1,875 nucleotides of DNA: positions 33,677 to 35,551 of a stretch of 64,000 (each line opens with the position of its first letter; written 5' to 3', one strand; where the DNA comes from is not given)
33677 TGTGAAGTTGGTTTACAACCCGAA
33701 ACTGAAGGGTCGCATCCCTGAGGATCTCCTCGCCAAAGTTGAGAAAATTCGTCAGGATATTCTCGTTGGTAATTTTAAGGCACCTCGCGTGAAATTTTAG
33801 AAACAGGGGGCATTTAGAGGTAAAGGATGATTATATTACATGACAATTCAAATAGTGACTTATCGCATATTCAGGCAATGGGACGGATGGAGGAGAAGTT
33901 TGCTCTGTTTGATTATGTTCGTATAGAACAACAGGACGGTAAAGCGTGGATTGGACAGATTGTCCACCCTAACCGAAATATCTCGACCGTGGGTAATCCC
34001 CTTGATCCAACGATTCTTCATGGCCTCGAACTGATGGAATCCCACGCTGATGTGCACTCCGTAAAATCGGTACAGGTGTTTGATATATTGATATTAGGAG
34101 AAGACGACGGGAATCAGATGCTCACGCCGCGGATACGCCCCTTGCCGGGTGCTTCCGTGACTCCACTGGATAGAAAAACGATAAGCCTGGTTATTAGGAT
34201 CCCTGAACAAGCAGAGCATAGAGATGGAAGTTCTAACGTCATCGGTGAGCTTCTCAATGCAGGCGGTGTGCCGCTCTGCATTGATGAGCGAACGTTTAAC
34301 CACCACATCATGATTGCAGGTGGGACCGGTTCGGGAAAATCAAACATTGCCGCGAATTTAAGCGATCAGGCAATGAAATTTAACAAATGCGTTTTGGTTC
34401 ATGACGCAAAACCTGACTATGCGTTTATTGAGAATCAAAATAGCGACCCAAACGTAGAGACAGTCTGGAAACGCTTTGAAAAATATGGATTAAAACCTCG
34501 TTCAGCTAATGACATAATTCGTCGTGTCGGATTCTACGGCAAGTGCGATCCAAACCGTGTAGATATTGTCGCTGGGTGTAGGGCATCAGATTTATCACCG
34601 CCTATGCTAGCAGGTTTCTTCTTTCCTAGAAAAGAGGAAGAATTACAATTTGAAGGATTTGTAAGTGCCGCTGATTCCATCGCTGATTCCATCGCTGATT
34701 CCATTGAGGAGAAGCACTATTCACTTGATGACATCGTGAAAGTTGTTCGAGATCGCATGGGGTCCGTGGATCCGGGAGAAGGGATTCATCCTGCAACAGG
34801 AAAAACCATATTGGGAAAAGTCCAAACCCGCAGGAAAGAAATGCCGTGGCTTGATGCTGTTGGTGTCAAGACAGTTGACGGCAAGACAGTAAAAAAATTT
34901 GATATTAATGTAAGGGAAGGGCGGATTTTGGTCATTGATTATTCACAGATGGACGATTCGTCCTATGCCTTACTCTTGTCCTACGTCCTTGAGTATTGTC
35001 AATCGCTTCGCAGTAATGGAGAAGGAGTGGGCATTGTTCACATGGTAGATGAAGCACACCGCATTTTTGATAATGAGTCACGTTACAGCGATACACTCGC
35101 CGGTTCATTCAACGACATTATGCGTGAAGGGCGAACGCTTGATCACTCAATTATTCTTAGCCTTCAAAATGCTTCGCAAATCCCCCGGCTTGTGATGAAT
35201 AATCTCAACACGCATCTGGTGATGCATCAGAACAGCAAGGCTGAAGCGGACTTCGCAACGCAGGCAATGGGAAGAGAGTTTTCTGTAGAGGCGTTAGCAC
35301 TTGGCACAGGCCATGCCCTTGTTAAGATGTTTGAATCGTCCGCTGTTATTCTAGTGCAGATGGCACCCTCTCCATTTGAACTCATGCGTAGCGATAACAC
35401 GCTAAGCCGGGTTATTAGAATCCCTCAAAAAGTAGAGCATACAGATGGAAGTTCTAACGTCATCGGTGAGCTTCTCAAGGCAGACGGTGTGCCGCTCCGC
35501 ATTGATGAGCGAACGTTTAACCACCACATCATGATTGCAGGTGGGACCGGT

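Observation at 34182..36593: Recent in-frame duplication gives a two-motor HerA with only one arginine finger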

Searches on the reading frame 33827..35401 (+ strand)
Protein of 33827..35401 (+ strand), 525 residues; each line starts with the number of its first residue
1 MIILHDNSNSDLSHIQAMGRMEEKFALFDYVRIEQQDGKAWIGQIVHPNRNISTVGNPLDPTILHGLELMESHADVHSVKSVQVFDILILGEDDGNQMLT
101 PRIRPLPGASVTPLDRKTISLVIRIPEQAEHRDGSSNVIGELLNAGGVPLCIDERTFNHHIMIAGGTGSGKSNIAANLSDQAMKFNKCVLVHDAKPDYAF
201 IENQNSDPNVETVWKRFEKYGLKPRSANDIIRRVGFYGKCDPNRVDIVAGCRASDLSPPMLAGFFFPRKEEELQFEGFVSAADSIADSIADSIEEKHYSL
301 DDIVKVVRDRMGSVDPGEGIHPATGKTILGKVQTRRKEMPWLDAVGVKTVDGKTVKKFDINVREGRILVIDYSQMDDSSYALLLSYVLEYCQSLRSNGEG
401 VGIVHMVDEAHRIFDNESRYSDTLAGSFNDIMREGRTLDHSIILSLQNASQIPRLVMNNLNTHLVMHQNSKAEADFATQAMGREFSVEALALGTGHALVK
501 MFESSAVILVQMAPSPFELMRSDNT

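Call 15: search_solved_structures(query=window:33827-35401:+, max_evalue=0.01, show_alignments=3)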
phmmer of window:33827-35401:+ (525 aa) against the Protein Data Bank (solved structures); distinct sequences matched with E-value up to 0.01: 4.
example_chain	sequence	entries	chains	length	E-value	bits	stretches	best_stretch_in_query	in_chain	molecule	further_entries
4d2i_A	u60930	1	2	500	1.4e-07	33.6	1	28-205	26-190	HERA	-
8xau_A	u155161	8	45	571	0.00038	22.3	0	153-183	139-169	ATP-binding protein | HerA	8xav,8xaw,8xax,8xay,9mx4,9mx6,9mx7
8yho_A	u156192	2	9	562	0.00073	21.4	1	364-477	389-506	DUF87 domain-containing protein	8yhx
8j4u_M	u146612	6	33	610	0.0072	18.1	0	150-200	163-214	Nucleoside triphosphate hydrolase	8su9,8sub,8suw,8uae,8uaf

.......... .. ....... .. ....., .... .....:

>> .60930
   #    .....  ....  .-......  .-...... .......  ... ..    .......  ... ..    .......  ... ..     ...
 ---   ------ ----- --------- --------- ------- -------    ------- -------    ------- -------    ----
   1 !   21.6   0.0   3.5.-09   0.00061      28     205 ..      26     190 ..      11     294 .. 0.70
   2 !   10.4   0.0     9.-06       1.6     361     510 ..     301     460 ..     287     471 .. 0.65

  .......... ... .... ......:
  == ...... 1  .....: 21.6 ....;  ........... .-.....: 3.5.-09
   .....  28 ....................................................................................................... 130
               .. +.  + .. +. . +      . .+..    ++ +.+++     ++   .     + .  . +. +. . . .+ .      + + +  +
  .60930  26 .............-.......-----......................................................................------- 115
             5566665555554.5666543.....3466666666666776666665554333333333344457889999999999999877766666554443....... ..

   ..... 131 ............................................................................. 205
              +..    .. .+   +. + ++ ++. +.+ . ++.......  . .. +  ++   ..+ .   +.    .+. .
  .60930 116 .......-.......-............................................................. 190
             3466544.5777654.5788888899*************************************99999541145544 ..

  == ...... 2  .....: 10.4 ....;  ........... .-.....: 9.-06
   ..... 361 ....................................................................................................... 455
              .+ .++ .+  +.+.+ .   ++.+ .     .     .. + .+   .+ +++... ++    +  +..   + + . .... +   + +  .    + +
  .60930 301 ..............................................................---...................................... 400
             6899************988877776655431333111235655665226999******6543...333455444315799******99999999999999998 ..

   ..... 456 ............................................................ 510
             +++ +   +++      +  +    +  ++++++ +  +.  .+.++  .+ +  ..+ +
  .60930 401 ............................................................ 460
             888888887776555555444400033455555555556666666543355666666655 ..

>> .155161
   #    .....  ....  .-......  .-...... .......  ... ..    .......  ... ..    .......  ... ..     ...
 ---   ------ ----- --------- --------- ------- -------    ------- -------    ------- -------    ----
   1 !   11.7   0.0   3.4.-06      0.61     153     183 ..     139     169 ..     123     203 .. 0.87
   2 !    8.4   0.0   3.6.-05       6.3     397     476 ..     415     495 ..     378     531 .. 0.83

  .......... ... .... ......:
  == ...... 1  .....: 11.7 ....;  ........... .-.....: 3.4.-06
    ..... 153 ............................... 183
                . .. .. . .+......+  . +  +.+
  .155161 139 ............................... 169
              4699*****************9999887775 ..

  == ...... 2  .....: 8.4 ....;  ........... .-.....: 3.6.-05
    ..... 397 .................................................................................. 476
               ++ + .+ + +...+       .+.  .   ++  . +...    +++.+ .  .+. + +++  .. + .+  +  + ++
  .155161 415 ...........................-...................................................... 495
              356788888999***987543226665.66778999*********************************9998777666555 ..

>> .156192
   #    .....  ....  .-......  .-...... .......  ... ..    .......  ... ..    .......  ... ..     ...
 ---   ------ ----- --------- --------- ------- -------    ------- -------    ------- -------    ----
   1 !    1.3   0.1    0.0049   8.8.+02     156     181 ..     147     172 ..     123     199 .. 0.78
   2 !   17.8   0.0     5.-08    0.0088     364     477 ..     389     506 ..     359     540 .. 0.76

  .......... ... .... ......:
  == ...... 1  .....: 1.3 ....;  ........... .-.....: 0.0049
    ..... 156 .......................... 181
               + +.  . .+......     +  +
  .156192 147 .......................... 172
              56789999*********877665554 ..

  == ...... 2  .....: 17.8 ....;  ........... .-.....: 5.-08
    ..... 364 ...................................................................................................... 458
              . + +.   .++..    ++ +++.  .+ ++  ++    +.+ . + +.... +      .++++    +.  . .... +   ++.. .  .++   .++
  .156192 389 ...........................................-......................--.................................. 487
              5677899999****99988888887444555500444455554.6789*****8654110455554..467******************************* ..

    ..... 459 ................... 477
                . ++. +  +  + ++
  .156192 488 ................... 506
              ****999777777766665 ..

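Call 20: find_related_loci(query=window:33827-35401:+, collection=genome_contigs, flank=6000)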
Query window:33827-35401:+ (525 aa) in genome_contigs; peptide patterns used: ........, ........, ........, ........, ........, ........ (x = any residue, [..] = any of these).
35 stretches matched a pattern; 9 encode a relative of the query (tblastn E <= 1e-3); 9 distinct loci.
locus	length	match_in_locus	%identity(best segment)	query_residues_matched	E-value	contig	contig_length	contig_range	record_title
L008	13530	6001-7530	81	1-525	0e+0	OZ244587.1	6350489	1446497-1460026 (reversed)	MAG: Candidatus Poribacteria bacterium isolate 01ec1ce0-d2a5-493a-a37f-f7455bcb6da2 genome assembly, chromosome: 1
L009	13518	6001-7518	77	1-525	0e+0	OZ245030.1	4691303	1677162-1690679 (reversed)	MAG: Candidatus Poribacteria bacterium isolate f3f56de0-ea6e-4eab-9813-cfd719c0cda4 genome assembly, chromosome: 1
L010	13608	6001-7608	73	1-524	0e+0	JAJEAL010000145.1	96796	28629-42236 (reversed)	MAG: Candidatus Poribacteria bacterium isolate jk18x7bins.5 k141_145466, whole genome shotgun sequence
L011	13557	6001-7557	73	1-525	0e+0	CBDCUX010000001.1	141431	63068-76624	MAG: Candidatus Poribacteria bacterium isolate e6ba5316-27cc-4a72-bad8-a94c688688a0 genome assembly, contig: contig_1, w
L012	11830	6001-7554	73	1-525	0e+0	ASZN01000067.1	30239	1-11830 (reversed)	Candidatus Poribacteria bacterium WGA-3G POR3G_contig_67.68_C, whole genome shotgun sequence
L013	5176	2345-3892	71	1-525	0e+0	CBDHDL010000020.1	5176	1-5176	MAG: Candidatus Poribacteria bacterium isolate 20da9595-a677-4a4b-9313-254fbc54331e genome assembly, contig: contig_20,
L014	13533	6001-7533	79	1-525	0e+0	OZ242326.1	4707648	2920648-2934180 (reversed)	MAG: Candidatus Poribacteria bacterium isolate 51771988-02c0-4c83-b383-74e9f226940d genome assembly, chromosome: 1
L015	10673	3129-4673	72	1-525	0e+0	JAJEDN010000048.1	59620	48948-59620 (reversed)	MAG: Candidatus Poribacteria bacterium isolate p16x33bins.23 k141_534068, whole genome shotgun sequence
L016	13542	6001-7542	74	1-525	0e+0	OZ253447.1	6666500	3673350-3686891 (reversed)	MAG: Candidatus Poribacteria bacterium isolate c3a381aa-0ed9-4b9f-99fb-31763fcdc289 genome assembly, chromosome: 1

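Call 29: search_protein_families(library=padloc, proteins=[window:33827-35401:+], max_evalue=0.01)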
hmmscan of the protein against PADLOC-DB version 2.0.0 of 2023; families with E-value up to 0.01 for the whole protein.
window:33827-35401:+ (525 aa): 16 families
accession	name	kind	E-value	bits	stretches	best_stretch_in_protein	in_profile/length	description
PDLC04140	mad8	-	1.3e-22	78.7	1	158-523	27-310/314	mads_8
PDLC04105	HerA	-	2.5e-13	47.5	2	105-200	113-209/576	-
PDLC02185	HerA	-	1.5e-12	45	2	70-199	77-206/585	-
PDLC01055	HerA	-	1.5e-11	41.8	2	19-191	35-191/532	Type III coevolved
PDLC04103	HerA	-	2.6e-11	40.6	2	108-206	122-220/579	-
PDLC04100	HerA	-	2.5e-09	34.4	1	104-199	113-205/580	-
PDLC04098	HerA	-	4.1e-08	30.2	1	363-465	482-596/686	-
PDLC04097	HerA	-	1.5e-07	28.5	1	98-184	105-186/618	-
PDLC04102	HerA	-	2.9e-07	27.2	1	363-466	463-570/654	-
PDLC02188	HerA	-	5.7e-06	23.4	1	148-184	133-170/578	-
PDLC04101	HerA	-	0.0001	19.2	1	154-201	164-212/400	-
PDLC04107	HerA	-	0.00013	19.1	1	154-205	165-217/306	-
PDLC04106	HerA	-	0.00013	18.6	0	380-464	488-577/667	-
PDLC04099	HerA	-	0.00072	16.9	1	154-199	165-211/214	-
PDLC03346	MTase_II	-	0.003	13.3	1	160-247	195-279/1068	Type II methyltransferase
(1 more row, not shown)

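Call 30: search_protein_families(library=ncbifam, proteins=[window:33827-35401:+], max_evalue=0.01)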
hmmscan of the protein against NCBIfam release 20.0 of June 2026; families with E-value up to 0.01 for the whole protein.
window:33827-35401:+ (525 aa): 12 families
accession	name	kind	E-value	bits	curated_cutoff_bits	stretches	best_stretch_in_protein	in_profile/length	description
NF042943.1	HerA_antiphage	equivalog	3.6e-11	42.3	800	2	60-200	60-199/566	anti-phage-associated helicase HerA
NF040937.1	HerA_Thermprot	equivalog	1.8e-10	39.9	800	2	95-199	87-181/487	DNA double-strand break repair helicase HerA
NF053655.1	CedD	equivalog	1.6e-07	30.4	600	1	139-200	201-263/527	DNA-translocating ATPase CedD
TIGR03928.1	T7_EssCb_Firm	equivalog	2.3e-07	28.8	778.4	1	403-501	916-1007/1296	type VII secretion protein EssC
NF033849.1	ser_rich_anae_1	subfamily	7.9e-06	23.5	650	1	402-484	1018-1106/1163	serine-rich protein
NF041017.1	DNA_import_CedB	equivalog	1.3e-05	24.1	700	0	154-197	271-315/590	DNA import protein CedB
NF042944.1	HerA_antiphage_2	equivalog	2.1e-05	23.5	850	1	145-184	122-162/576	anti-phage-associated helicase HerA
TIGR00929.1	VirB4_CagE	subfamily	7.8e-05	21.1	643.1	0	157-193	436-473/792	VirB4 family type IV secretion/conjugal transfer ATPase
TIGR03743.1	SXT_TraD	subfamily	0.00014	20.4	366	1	148-202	165-219/636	conjugative transfer system coupling protein TraD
NF045975.1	VirB4_plasma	equivalog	0.0008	17.2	590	0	154-202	511-559/894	Mbov_0397 family ICE element conjugal transfer ATPase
TIGR02759.1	TraD_Ftype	equivalog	0.004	16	521.35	0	155-195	173-213/566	type IV conjugative transfer system coupling protein TraD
NF041214.1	plasmid_TraB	equivalog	0.0087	14.6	800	0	159-184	249-274/639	plasmid transfer protein TraB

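Call 63: search_solved_structures(query=A2, max_evalue=0.001, show_alignments=2)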
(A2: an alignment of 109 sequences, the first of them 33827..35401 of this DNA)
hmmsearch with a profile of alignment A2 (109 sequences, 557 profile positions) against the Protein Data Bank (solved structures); distinct sequences matched with E-value up to 0.001: 8.
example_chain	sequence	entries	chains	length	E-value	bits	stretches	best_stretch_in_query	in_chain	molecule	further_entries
4d2i_A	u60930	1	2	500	2.4e-13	52.5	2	367-514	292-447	HERA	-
8xau_A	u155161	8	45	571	8.1e-10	40.9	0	143-183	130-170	ATP-binding protein | HerA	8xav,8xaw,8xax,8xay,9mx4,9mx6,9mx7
9x1l_A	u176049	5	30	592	4.1e-08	35.3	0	418-514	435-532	DNA helicase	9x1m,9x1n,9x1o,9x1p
11kk_A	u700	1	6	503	6.9e-07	31.2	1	395-531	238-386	HerA like helicase YjgR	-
8yho_A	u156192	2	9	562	8.9e-07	30.8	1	357-484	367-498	DUF87 domain-containing protein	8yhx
9c1m_M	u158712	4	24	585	3.2e-06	29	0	134-185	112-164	ATP-binding protein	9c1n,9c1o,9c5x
8j4u_M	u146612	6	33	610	1.8e-05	26.6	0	381-474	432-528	Nucleoside triphosphate hydrolase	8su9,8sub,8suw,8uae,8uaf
8ziq_M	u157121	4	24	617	0.00015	23.5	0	137-193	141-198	HerA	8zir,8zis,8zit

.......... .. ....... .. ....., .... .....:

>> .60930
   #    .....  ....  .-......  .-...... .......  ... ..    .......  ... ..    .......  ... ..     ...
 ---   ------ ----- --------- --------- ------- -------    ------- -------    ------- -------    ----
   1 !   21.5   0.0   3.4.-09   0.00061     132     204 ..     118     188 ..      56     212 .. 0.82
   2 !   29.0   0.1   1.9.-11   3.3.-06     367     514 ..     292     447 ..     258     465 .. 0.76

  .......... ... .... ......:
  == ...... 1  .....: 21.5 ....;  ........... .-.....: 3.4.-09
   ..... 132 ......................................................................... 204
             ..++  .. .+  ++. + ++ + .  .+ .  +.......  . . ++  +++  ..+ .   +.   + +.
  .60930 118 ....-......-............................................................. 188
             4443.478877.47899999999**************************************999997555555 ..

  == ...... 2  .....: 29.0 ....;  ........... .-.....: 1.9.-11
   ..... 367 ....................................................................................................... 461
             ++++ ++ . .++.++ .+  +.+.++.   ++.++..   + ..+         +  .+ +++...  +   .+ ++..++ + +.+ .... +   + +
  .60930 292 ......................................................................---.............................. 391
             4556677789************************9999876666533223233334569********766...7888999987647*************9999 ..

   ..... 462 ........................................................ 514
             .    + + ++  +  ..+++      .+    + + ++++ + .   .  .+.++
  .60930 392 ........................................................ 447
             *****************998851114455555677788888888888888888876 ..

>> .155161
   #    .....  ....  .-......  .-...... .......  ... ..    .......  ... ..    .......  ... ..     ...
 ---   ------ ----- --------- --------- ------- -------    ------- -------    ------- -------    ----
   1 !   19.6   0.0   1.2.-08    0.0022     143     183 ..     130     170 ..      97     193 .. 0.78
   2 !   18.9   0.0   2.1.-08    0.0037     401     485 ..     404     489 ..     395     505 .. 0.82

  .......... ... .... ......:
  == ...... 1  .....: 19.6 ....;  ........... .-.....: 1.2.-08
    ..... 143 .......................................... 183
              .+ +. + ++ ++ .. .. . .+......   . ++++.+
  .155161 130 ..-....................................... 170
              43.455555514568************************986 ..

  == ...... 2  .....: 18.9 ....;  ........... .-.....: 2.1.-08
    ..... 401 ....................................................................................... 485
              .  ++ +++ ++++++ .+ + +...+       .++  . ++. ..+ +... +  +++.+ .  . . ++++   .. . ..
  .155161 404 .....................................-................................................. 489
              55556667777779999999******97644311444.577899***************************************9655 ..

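Call 71: predict_structure(alignment_id=A2)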
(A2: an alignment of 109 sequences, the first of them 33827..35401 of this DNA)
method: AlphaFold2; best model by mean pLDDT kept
length: 525 residues; sequences in the alignment: 109
mean_pLDDT: 80.6   pTM: 0.80
mean pLDDT of the five models: 80.6, 72.9, 72.8, 71.0, 69.0
residues with pLDDT >= 90: 153; 70-90: 252; 50-70: 112; < 50: 8
segments of 3 or more residues with pLDDT < 50: 522-525
pLDDT, mean of each block of 10 residues (from residue 1): 67 77 74 89 77 54 61 59 79 79 81 86 87 90 84 89 77 87 92 81 86 89 85 91 92 93 89 94 92 86 96 88 96 93 95 91 89 87 87 83 88 64 71 68 79 66 61 57 60 67 73 83 44
secondary structure, 60 per line:
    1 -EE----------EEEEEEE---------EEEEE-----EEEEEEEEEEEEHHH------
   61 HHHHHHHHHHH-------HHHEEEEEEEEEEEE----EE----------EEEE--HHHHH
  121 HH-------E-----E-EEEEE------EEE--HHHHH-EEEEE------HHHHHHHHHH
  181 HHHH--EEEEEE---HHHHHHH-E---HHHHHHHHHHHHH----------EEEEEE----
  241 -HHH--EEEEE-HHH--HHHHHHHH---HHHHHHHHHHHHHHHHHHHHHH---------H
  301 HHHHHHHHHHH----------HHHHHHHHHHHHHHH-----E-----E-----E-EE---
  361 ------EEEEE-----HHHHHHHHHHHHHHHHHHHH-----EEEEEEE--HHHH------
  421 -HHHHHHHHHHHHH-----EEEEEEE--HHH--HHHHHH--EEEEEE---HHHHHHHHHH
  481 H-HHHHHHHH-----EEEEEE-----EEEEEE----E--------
elements in order: E14-20 E30-34 E40-51 H61-71 E82-93 E110-113 H116-122 E138-142 E149-151 H154-158 E160-164 H171-184 E187-192 H196-202 H208-220 E231-236 E247-251 H258-265 H269-290 H300-311 H322-336 E367-371 H377-396 E402-408 H411-414 H422-434 E440-446 H454-459 E462-467 H471-481 H483-490 E496-501 E507-512

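Call 73: fold_search(model_id=the predicted structure, library=pdb)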
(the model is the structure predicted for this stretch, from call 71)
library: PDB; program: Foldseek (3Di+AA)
matches with E <= 10: 1268; with E <= 0.001: 133
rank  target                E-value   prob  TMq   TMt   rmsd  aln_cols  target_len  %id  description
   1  4d2i_B                5.0e-23  1.00  0.62  0.70   7.6       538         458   15  Crystal structure of the HerA hexameric DNA translocase from Sulfolobus solfataricus bound to AMP-PNP (released 2014-12-03)
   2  4d2i_A                2.9e-22  1.00  0.61  0.68   8.1       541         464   14  Crystal structure of the HerA hexameric DNA translocase from Sulfolobus solfataricus bound to AMP-PNP (released 2014-12-03)
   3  9x1m_A                3.8e-22  1.00  0.62  0.57   7.8       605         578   15  The cryo-EM structure of HerA-NurA complex with AMPPNP and dsDNA from Thermococcus kodakarensis (released 2026-02-04)
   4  7wrw_A                9.1e-22  1.00  0.67  0.61   8.3       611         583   15  Structure of Deinococcus radiodurans HerA (released 2023-02-01)
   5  7wrw_B                3.1e-21  1.00  0.67  0.61   7.7       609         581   14  Structure of Deinococcus radiodurans HerA (released 2023-02-01)
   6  7wrx_C                3.5e-20  1.00  0.66  0.59   8.0       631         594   16  Structure of Deinococcus radiodurans HerA-ADP complex (released 2023-02-01)
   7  8wld_M                4.2e-20  1.00  0.62  0.50   7.7       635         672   14  Cryo-EM structure of SIR2/HerA antiphage complex (released 2024-09-11)
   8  7wrx_B                5.9e-20  1.00  0.66  0.60   8.4       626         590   14  Structure of Deinococcus radiodurans HerA-ADP complex (released 2023-02-01)
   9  8wod_O                7.0e-20  1.00  0.59  0.56   8.1       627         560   13  Cryo-EM structure of SIR2/HerA complex (released 2024-09-11)
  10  7f6d_A                7.4e-20  1.00  0.66  0.67   7.1       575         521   14  Reconstruction of the HerA-NurA complex from Deinococcus radiodurans (released 2022-06-29)
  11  7wrx_A                7.9e-20  1.00  0.67  0.61   8.2       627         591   14  Structure of Deinococcus radiodurans HerA-ADP complex (released 2023-02-01)
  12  7wrx_E                1.5e-19  1.00  0.69  0.62   7.9       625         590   15  Structure of Deinococcus radiodurans HerA-ADP complex (released 2023-02-01)
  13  9x1l_A                3.0e-19  1.00  0.53  0.49  10.2       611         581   16  The cryo-EM structure of HerA-NurA complex with AMPPNP from Thermococcus kodakarensis (released 2026-02-04)
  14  8wld_D                4.2e-19  1.00  0.60  0.49   8.5       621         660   14  Cryo-EM structure of SIR2/HerA antiphage complex (released 2024-09-11)
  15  8woc_D                4.7e-19  1.00  0.60  0.57   8.5       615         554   14  Cryo-EM structure of SIR2/HerA complex (released 2024-09-11)
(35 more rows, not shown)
